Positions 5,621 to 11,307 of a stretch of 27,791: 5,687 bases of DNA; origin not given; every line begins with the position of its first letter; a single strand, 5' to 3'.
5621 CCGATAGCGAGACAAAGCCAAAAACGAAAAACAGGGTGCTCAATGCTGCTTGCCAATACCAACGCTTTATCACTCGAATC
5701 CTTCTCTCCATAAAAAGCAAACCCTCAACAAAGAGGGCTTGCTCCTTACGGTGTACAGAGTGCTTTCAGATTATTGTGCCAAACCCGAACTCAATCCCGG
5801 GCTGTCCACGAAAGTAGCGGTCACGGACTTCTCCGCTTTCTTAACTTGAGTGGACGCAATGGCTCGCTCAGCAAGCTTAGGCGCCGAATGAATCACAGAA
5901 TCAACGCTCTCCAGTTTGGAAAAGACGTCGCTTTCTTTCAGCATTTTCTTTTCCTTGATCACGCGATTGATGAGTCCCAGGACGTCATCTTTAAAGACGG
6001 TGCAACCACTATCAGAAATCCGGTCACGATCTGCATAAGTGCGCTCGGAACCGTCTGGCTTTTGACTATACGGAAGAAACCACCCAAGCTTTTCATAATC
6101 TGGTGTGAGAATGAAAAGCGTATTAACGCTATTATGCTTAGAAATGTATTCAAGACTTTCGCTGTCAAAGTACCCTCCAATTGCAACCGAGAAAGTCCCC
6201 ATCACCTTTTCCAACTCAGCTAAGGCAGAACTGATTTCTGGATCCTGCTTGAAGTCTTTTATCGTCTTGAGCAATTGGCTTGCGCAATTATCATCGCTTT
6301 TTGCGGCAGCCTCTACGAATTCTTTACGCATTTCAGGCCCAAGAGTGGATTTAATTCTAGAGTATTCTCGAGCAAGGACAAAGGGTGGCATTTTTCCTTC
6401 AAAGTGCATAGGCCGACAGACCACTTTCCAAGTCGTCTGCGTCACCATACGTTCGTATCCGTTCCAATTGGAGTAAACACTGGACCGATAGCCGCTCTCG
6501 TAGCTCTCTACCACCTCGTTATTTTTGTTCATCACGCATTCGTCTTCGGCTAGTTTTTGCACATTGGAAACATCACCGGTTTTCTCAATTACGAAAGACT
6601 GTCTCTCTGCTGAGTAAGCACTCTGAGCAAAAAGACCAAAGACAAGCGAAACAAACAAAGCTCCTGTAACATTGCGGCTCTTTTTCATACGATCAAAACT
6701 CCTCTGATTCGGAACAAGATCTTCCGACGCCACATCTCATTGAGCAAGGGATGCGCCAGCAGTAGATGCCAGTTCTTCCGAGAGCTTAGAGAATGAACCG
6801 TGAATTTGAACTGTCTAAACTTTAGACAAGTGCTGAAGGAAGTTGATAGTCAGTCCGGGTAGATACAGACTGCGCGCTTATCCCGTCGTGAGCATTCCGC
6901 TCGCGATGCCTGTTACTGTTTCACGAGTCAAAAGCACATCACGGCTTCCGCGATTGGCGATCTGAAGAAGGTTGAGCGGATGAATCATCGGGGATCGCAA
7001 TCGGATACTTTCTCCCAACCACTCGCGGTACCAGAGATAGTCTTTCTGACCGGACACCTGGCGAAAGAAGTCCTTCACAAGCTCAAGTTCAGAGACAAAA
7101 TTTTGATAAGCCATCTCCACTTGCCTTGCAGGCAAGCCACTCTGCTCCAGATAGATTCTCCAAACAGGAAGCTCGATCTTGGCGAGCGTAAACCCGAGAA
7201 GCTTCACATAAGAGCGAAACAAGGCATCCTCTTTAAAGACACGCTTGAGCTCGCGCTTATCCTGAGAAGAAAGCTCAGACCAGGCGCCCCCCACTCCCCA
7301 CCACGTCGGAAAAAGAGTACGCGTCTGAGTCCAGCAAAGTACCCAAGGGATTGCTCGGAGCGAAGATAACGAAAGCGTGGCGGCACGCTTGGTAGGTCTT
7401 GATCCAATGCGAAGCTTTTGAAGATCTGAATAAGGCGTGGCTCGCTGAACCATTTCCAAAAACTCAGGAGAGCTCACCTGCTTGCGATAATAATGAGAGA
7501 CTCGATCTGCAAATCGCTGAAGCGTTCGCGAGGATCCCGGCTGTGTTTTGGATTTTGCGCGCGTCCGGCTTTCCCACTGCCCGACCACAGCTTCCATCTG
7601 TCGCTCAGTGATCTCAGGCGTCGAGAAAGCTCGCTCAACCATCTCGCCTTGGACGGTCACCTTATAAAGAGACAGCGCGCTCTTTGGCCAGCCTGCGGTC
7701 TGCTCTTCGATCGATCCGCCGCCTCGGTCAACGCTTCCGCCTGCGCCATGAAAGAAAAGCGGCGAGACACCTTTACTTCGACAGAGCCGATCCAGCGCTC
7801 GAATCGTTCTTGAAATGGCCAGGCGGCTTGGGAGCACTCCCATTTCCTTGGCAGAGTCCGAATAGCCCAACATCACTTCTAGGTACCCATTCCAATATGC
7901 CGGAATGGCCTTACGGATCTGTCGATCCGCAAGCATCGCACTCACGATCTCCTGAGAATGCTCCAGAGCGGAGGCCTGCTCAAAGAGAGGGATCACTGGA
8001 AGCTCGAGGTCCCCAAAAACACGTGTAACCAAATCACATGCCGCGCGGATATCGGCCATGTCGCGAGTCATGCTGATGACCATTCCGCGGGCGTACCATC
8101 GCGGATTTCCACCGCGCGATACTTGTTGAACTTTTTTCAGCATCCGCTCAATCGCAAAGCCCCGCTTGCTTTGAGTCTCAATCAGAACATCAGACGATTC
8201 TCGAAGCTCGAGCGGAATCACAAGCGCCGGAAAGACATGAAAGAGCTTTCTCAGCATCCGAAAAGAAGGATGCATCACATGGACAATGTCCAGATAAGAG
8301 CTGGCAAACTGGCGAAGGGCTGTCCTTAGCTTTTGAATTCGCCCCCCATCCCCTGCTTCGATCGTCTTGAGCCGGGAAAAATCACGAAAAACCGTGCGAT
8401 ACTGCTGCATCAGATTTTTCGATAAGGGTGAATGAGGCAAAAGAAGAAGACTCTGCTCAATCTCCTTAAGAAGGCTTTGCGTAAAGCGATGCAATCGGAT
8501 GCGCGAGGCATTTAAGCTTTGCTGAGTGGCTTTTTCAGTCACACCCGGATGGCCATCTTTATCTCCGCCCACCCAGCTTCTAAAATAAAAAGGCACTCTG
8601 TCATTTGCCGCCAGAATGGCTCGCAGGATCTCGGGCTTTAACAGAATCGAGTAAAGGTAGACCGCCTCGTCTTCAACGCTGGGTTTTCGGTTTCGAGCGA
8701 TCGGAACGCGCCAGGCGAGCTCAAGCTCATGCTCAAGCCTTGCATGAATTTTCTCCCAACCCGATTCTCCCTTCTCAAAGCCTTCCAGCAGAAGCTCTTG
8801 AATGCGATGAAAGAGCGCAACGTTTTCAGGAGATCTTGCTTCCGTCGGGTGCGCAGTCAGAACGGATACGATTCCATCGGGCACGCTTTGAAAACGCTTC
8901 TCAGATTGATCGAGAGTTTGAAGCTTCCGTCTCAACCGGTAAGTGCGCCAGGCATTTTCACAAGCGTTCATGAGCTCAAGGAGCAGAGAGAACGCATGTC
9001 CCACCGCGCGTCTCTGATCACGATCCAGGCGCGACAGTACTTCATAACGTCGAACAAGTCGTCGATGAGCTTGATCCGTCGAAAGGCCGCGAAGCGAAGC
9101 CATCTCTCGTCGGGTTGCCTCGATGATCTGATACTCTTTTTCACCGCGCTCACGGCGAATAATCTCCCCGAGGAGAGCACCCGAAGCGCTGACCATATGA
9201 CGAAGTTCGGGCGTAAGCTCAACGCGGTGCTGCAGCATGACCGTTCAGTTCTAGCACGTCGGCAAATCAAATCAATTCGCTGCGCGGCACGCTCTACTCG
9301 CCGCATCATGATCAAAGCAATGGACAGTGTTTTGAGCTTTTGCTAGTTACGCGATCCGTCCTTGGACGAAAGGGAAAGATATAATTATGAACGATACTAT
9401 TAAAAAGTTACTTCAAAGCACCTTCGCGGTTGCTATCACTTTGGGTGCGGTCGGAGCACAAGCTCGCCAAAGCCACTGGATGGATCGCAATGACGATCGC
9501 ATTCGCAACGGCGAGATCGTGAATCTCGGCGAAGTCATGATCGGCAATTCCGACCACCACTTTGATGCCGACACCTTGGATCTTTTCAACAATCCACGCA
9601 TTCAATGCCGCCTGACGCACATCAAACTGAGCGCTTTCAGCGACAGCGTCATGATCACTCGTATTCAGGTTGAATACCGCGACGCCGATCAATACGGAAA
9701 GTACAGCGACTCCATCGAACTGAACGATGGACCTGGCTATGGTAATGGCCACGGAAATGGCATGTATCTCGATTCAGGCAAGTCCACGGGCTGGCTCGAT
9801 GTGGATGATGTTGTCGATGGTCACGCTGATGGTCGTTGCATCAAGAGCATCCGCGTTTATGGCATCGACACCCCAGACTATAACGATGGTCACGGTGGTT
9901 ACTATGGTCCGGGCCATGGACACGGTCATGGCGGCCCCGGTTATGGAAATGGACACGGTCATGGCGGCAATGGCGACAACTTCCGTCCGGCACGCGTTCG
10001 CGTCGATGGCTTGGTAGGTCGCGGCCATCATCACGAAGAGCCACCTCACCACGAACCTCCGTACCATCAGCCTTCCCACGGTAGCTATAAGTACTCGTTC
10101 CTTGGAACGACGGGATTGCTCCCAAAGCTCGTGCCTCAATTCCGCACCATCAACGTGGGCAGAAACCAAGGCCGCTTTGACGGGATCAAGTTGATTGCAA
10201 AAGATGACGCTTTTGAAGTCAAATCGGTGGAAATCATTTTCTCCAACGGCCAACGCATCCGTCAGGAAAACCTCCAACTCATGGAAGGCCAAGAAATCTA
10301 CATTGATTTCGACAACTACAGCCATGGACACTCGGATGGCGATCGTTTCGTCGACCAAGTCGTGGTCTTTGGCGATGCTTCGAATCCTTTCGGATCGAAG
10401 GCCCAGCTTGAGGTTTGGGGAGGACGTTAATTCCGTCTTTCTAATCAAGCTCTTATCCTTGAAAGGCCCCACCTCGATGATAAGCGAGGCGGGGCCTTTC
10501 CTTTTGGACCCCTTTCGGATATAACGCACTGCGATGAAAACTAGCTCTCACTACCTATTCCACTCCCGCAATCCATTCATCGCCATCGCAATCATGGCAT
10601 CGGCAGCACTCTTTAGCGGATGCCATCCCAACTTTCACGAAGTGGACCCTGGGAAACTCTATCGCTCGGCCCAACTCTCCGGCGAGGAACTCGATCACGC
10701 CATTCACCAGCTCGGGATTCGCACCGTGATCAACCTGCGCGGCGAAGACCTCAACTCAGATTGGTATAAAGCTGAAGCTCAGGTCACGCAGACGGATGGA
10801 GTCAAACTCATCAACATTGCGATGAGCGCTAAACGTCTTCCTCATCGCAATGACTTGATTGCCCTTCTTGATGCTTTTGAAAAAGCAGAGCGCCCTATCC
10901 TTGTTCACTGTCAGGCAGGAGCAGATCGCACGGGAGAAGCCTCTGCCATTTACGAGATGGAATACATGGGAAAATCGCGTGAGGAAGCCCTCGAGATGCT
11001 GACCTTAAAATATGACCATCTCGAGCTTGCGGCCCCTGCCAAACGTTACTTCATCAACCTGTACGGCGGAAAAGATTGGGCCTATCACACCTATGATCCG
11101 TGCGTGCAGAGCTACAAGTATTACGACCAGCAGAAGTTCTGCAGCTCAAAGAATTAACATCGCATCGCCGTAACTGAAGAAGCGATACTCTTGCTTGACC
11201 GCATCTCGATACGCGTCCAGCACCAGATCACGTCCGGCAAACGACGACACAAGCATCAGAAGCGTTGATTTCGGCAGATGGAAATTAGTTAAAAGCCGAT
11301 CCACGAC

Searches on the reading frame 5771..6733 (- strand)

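Call 9: search_protein_families(library=pfam, proteins=[window:5771-6733:-], max_evalue=0.001)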
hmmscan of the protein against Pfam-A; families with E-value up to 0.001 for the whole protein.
window:5771-6733:- (320 aa): 0 families

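Call 35: search_protein_families(library=pfam, proteins=[window:5771-6733:-], max_evalue=10)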
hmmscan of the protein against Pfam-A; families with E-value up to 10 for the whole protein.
window:5771-6733:- (320 aa): 2 families
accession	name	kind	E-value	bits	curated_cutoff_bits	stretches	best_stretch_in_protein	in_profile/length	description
PF19843.4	DUF6318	-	0.087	13.5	23.8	1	33-90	31-83/158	Family of unknown function (DUF6318)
PF03980.19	Nnf1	-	0.15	12.8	23.7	1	262-296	23-57/110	Nnf1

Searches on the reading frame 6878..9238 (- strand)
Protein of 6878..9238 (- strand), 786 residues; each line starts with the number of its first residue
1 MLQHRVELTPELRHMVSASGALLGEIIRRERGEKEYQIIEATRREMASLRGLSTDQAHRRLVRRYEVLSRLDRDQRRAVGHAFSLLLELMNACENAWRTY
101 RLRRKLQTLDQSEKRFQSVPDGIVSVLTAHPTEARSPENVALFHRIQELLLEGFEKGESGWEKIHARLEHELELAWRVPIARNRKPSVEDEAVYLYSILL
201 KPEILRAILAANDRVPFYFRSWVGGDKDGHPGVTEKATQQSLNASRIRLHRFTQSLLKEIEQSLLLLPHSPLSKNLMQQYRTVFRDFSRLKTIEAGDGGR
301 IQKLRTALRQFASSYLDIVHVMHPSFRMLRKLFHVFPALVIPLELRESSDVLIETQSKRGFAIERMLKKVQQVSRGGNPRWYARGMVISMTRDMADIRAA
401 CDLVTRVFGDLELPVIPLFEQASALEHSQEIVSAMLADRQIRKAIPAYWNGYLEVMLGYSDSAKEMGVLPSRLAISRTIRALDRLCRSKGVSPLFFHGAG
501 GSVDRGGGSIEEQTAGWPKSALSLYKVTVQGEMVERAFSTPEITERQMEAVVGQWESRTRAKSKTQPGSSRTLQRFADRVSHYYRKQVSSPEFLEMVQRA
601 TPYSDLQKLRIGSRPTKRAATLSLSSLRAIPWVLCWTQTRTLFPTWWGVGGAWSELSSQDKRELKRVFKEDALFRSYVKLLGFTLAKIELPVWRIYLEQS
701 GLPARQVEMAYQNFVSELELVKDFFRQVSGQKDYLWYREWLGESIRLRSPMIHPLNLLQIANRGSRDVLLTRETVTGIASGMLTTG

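Call 9: search_protein_families(library=pfam, proteins=[window:6878-9238:-], max_evalue=0.001)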
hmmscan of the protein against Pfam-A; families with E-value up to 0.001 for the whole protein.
window:6878-9238:- (786 aa): 2 families
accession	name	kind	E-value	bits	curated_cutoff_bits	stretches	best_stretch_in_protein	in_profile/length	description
PF00311.23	PEPcase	-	1.1e-107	361.6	22.4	2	382-762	490-881/919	Phosphoenolpyruvate carboxylase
PF14010.12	PEPcase_2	-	1.6e-07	30.7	25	1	408-603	169-350/493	Phosphoenolpyruvate carboxylase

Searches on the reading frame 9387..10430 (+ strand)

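Call 9: search_protein_families(library=pfam, proteins=[window:9387-10430:+], max_evalue=0.001)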
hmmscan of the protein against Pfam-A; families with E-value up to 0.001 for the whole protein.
window:9387-10430:+ (347 aa): 1 family
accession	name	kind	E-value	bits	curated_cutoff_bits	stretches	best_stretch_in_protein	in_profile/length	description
PF10807.14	DUF2541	-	0.00064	20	28.2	0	256-345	38-116/116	Domain of unknown function (DUF2541)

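Call 35: search_protein_families(library=pfam, proteins=[window:9387-10430:+], max_evalue=10)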
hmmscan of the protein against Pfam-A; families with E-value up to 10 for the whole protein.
window:9387-10430:+ (347 aa): 2 families
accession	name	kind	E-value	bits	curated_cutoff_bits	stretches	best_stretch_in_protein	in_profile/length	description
PF10807.14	DUF2541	-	0.00064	20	28.2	1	256-345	38-116/116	Domain of unknown function (DUF2541)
PF14213.11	DUF4325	-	0.1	12.8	23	1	288-311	2-26/64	STAS-like domain of unknown function (DUF4325)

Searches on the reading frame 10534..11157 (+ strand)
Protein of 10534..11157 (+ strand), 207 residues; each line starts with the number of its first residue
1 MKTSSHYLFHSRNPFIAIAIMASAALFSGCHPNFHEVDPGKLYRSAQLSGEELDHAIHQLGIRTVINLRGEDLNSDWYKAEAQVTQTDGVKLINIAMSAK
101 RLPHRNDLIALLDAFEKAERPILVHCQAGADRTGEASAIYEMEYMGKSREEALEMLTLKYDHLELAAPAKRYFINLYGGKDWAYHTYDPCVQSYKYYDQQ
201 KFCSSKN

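Call 9: search_protein_families(library=pfam, proteins=[window:10534-11157:+], max_evalue=0.001)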
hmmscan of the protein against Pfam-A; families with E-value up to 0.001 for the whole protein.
window:10534-11157:+ (207 aa): 9 families
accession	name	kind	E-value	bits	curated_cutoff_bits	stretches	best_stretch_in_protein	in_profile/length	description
PF22741.1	PTP-NADK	-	6.5e-13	48.8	27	1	40-155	28-144/163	DSP-PTPase phosphatase fused to NAD+ Kinase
PF13350.11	Y_phosphatase3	-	1.1e-11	45.6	22.2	1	35-140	21-149/240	Tyrosine phosphatase family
PF22784.1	PTP-SAK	-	2.5e-10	41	27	1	33-144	3-112/153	Swiss Army Knife protein, DSP-PTPase phosphatase domain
PF00782.25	DSPc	-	4.3e-10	39.9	33.5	1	56-159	13-113/133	Dual specificity phosphatase, catalytic domain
PF22785.1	Tc-R-P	-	2.9e-07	31.4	27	1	56-140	18-100/106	Polymorphic toxin system, DSP-PTPase phosphatase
PF03162.18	Y_phosphatase2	-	6.5e-06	26.3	27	1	33-134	6-106/165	Tyrosine phosphatase family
PF00102.32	Y_phosphatase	-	0.00022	21.4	20.9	1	104-143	150-193/234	Protein-tyrosine phosphatase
PF04273.18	BLH_phosphatase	-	0.00038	21.2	26.1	1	45-130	12-97/110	Beta-lactamase hydrolase-like protein, phosphatase-like domain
PF14566.11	PTPlike_phytase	-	0.00067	20.2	27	1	81-142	93-156/158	Inositol hexakisphosphate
